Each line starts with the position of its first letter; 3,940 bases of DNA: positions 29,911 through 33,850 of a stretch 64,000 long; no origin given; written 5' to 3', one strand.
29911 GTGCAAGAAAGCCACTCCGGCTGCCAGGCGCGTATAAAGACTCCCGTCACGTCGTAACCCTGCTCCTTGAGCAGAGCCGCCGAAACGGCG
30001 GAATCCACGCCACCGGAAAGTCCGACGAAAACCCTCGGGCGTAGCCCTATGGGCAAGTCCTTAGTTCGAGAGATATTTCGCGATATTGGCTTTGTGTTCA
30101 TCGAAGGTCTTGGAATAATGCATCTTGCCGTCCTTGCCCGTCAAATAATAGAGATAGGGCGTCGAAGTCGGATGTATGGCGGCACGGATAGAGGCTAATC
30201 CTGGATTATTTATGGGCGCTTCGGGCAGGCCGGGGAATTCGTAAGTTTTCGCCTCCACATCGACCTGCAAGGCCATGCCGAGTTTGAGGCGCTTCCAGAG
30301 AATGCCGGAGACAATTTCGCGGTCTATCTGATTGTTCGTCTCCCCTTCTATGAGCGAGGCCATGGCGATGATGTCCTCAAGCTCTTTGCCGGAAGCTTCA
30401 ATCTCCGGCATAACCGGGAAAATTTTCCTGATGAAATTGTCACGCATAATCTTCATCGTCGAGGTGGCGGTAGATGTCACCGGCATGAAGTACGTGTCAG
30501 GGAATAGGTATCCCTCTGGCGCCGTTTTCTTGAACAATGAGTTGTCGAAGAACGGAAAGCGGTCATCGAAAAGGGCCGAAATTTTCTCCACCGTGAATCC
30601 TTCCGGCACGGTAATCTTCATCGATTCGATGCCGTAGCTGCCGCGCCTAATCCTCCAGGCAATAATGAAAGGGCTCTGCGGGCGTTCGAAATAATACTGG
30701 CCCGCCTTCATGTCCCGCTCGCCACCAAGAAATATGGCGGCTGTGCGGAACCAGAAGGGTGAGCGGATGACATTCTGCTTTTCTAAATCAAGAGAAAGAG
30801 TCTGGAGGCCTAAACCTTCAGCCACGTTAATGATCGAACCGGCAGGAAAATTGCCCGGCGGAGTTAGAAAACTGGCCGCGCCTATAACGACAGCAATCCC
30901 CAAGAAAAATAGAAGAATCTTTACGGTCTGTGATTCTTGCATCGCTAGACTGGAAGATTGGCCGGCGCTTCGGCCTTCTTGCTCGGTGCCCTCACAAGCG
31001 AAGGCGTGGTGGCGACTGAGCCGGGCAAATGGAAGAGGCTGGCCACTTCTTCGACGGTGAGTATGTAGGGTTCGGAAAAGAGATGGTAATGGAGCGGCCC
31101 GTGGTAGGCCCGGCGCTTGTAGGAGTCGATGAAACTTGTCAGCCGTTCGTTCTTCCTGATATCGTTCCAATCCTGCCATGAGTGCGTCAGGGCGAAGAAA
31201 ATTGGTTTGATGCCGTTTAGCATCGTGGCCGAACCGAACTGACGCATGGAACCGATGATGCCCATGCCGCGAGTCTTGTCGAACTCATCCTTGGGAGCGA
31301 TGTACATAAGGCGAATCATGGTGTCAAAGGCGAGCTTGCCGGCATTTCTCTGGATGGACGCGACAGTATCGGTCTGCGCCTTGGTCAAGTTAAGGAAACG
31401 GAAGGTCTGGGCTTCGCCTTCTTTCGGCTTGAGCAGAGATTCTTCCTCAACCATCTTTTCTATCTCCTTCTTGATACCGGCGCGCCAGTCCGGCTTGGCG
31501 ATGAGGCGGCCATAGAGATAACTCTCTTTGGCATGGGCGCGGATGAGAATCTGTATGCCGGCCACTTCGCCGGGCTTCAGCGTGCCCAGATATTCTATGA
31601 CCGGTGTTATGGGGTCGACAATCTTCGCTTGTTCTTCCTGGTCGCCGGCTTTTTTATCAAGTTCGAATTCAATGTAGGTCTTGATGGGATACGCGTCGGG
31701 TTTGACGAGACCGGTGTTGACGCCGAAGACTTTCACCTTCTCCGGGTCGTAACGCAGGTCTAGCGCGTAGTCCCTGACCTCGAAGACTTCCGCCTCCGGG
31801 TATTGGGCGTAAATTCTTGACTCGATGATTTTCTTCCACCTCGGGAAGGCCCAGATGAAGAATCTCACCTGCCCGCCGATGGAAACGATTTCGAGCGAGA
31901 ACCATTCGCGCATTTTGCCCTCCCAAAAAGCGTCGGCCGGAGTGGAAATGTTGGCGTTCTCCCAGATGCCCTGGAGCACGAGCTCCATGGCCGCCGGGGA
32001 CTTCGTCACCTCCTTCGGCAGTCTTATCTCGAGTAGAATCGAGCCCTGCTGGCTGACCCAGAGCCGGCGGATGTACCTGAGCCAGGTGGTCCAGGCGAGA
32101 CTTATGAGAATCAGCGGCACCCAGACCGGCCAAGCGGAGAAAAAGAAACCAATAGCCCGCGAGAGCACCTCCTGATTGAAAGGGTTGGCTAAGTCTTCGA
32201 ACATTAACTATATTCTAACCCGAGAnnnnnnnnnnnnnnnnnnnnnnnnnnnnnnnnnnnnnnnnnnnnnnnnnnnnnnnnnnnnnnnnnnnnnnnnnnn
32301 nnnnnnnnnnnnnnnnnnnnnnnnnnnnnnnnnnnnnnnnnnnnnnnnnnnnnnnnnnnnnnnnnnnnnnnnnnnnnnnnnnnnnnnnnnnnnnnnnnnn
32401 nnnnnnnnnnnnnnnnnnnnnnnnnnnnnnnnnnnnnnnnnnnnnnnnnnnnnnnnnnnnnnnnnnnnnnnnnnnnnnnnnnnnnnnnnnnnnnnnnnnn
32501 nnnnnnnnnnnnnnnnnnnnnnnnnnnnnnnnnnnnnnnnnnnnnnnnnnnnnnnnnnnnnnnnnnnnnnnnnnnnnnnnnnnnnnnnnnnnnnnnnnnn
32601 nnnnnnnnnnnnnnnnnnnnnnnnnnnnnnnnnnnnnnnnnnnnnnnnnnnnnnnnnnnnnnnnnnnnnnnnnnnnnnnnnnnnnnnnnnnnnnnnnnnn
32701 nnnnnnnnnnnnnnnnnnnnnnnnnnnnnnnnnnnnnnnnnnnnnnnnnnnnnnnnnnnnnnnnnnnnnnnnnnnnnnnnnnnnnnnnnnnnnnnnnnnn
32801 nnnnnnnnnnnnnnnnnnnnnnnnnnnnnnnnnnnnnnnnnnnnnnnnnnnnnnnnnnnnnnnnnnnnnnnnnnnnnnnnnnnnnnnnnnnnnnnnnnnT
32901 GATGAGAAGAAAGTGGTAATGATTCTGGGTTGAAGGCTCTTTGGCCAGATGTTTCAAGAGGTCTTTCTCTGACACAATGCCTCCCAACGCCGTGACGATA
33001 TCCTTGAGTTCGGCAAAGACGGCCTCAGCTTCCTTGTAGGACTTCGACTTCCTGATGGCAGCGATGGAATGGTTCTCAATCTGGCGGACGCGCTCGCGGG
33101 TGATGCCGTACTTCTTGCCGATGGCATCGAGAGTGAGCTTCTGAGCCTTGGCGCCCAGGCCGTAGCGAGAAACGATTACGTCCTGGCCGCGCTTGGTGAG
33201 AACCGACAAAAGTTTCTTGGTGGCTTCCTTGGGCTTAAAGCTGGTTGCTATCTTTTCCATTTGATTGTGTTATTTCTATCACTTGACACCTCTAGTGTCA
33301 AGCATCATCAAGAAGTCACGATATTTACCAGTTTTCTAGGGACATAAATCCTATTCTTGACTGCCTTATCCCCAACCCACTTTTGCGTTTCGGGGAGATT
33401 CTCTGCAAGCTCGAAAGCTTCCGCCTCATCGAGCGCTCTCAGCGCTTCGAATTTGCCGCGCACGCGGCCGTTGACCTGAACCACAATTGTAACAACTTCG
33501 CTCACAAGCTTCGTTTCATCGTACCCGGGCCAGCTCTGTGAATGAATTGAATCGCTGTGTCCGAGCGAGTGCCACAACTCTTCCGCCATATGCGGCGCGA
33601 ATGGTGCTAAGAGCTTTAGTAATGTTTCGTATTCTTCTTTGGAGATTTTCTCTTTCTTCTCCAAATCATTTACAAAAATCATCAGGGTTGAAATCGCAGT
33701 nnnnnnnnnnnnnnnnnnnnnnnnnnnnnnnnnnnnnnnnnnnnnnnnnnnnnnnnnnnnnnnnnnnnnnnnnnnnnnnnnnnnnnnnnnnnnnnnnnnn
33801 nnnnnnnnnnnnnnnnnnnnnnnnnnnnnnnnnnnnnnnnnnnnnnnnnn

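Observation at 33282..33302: Perfect 8-5-8 palindrome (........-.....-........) upstream of a gene with sigma-70 region 4 at its N-terminus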

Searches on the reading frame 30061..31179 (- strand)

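Call 45: search_protein_families(library=pfam, proteins=[window:30061-31179:-], max_evalue=0.001)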
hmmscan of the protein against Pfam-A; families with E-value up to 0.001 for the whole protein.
window:30061-31179:- (372 aa): 1 family
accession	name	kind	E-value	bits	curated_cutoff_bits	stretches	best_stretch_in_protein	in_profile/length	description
PF02618.21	YceG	-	4.2e-53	181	32.4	2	117-308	1-193/275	YceG-like family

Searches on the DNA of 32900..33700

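Call 73: search_rna_families(source=window, start=32900, end=33700, threshold=evalue, max_evalue=1)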
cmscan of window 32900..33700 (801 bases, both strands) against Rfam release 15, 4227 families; matches with E-value up to 1: 0.
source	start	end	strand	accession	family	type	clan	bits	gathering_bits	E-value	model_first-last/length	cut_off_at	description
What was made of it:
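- No Rfam family matches (call 73).
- Tried and rejected: Known RNA family: none (call 73).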
